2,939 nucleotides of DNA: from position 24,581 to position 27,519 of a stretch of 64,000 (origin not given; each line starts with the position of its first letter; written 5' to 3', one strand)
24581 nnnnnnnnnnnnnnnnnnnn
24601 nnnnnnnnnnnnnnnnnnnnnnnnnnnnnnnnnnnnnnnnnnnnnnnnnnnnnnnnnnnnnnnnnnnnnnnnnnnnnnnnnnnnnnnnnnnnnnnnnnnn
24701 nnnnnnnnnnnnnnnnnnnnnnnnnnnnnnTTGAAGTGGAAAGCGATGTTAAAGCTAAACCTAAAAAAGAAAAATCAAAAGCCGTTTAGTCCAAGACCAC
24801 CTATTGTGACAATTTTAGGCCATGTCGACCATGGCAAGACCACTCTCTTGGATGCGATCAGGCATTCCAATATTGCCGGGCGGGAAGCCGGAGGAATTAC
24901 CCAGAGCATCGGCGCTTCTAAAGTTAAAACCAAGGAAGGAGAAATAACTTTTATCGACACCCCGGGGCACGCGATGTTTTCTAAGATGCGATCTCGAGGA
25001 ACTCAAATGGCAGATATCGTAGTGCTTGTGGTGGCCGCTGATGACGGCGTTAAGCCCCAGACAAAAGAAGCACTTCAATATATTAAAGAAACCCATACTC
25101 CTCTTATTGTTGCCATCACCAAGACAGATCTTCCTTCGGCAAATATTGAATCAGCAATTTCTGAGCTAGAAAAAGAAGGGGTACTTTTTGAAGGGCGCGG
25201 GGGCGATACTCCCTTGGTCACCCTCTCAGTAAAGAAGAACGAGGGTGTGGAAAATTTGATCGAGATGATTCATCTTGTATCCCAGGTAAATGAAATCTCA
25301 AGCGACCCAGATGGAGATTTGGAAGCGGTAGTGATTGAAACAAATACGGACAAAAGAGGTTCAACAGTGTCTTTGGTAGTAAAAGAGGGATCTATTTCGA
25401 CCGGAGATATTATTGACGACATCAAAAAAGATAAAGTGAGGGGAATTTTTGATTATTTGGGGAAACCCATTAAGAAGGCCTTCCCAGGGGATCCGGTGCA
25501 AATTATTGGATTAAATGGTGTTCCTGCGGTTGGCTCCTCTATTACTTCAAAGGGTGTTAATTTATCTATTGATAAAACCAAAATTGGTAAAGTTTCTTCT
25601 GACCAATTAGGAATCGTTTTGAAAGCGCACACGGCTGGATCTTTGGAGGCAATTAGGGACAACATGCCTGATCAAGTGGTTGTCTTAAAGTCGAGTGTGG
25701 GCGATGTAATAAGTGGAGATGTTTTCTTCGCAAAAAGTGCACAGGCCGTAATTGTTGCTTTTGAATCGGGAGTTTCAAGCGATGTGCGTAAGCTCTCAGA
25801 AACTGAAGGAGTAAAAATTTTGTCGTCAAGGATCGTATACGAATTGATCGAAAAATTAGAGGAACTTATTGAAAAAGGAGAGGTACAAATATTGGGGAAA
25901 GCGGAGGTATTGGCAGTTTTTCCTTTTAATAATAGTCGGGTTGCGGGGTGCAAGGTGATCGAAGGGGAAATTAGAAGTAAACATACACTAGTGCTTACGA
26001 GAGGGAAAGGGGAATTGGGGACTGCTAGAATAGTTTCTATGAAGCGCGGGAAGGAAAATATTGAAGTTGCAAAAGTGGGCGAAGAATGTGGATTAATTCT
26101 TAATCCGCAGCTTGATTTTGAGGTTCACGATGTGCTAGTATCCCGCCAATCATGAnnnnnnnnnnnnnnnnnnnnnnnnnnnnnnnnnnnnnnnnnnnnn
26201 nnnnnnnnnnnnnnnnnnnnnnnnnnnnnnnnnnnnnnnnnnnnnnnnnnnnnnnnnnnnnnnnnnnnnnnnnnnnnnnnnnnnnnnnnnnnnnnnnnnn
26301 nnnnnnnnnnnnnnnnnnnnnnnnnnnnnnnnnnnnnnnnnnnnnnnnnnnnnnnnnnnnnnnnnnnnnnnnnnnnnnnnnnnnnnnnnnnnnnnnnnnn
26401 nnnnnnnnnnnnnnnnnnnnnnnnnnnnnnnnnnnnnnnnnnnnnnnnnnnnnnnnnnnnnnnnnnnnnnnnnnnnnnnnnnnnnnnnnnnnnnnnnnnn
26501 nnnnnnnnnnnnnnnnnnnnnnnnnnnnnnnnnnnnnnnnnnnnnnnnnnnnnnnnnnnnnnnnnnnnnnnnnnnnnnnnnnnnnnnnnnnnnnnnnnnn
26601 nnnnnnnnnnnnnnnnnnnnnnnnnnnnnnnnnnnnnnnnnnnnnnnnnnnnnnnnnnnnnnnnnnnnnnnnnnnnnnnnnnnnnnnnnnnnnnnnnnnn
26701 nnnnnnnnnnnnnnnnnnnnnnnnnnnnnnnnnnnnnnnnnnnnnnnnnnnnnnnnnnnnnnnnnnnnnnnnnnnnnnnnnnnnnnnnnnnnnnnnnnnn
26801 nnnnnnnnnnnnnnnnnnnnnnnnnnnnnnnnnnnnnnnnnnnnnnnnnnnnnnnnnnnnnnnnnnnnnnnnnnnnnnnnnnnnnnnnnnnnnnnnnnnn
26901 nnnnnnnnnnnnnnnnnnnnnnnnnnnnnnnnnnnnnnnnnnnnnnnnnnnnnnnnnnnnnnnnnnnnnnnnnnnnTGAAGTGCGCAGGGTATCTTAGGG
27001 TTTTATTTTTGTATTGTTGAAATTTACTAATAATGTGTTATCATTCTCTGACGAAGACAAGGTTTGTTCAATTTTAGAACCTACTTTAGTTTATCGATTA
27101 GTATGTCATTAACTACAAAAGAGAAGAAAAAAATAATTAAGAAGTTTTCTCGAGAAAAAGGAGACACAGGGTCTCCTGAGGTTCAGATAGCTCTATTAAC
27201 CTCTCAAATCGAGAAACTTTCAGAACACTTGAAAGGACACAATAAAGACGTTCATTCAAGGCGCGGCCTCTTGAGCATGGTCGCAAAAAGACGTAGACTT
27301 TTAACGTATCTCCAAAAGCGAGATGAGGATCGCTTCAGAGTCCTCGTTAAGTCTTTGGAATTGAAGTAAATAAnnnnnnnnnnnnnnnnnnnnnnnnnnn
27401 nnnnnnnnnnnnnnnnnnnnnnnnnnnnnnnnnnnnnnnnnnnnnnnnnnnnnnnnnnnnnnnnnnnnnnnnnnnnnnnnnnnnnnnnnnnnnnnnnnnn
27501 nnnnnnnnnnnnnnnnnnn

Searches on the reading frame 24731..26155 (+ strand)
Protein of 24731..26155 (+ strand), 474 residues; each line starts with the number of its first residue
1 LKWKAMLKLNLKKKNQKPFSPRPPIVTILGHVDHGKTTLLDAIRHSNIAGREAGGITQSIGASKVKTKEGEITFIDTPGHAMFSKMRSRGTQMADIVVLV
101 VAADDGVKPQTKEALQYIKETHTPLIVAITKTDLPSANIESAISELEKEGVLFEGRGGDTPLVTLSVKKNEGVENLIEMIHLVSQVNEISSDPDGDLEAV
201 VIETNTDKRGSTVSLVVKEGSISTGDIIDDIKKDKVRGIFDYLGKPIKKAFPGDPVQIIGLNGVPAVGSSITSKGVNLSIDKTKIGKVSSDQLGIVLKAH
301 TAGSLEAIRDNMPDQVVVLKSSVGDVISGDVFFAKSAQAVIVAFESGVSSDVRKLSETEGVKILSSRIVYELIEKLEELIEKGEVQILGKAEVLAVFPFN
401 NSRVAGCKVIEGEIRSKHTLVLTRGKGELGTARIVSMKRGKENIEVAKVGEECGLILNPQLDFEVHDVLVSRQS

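Call 6: search_protein_families(library=pfam, proteins=[window:24731-26155:+], max_evalue=0.01)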
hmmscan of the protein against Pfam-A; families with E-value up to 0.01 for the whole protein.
window:24731-26155:+ (474 aa): 13 families
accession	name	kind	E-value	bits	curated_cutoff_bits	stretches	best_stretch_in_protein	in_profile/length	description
PF00009.33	GTP_EFTU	-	3.8e-37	128.2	26.5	1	25-181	5-183/188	Elongation factor Tu GTP binding domain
PF11987.13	IF-2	-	6.9e-18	65.1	27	1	282-376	16-116/117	Translation-initiation factor 2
PF22042.2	EF-G_D2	-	6.8e-14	52.2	27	1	197-273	2-83/84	Elongation factor G domain 2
PF01926.29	MMR_HSR1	-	3.9e-12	46.7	21.9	1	26-131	2-113/113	50S ribosome-binding GTPase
PF10662.15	PduV-EutP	-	2.4e-06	27.8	21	1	26-178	4-139/143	Ethanolamine utilisation - propanediol utilisation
PF00350.29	Dynamin_N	-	2.6e-05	24.8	27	0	26-60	1-35/168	Dynamin family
PF03144.31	GTP_EFTU_D2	-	0.00013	22.7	30.3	1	403-458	2-59/73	Elongation factor Tu domain 2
PF14578.12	GTP_EFTU_D4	-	0.00035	20.8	23.8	1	396-457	12-70/86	Elongation factor Tu domain 4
PF00025.27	Arf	-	0.00081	19.3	22.3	1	27-178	18-168/174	ADP-ribosylation factor family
PF09439.16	SRPRB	-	0.0009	19.1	25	1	24-149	4-137/178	Signal recognition particle receptor beta subunit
PF02421.24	FeoB_N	-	0.0011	18.9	27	1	26-178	3-154/156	Ferrous iron transport protein B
PF08477.19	Roc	-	0.0013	19.4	27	1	26-133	2-119/119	Ras of Complex, Roc, domain of DAPkinase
PF00071.28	Ras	-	0.0073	16.3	21.6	0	27-180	3-156/162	Ras family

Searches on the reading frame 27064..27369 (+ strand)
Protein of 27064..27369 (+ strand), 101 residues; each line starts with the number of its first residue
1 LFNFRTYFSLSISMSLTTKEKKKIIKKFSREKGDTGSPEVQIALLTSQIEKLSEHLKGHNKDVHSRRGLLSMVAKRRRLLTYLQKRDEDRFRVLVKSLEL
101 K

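Call 6: search_protein_families(library=pfam, proteins=[window:27064-27369:+], max_evalue=0.01)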
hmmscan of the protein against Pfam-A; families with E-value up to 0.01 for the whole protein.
window:27064-27369:+ (101 aa): 1 family
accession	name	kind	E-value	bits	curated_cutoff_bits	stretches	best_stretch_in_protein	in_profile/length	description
PF00312.27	Ribosomal_S15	-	1e-32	112.6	31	1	21-100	1-80/81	Ribosomal protein S15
